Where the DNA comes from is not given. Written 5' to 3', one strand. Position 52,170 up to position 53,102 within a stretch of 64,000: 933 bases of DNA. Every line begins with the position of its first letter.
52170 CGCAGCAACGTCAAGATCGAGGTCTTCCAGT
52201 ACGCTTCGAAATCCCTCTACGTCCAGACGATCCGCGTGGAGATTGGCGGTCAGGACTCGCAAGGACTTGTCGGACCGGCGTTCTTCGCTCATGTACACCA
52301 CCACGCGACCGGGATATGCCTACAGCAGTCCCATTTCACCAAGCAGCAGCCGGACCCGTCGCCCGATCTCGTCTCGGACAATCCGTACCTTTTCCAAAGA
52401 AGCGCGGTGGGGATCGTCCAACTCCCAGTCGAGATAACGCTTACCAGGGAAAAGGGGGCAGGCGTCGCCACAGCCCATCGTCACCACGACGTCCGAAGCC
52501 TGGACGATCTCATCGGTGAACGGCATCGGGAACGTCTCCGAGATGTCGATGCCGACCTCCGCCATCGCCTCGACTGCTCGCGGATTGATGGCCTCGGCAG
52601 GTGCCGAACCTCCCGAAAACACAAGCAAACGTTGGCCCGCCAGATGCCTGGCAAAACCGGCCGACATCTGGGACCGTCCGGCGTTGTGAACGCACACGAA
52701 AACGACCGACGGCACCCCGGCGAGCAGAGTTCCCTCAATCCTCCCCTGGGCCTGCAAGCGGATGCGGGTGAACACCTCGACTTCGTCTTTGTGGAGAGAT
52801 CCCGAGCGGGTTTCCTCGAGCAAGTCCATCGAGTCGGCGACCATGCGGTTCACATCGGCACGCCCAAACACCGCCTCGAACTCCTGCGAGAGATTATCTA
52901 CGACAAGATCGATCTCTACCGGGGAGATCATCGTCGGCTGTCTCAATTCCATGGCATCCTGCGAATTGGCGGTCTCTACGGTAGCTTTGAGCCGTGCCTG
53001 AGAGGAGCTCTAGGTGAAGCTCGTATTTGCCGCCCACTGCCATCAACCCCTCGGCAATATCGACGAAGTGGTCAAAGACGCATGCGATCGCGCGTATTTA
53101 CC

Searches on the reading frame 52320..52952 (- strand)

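Call 54: search_protein_families(library=pfam, proteins=[window:52320-52952:-])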
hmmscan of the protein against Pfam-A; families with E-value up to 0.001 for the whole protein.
window:52320-52952:- (210 aa): 1 family
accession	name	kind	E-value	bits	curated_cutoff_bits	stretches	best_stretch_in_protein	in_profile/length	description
PF01451.26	LMWPc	-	3.2e-18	66.7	23.2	1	83-203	1-143/144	Low molecular weight phosphotyrosine protein phosphatase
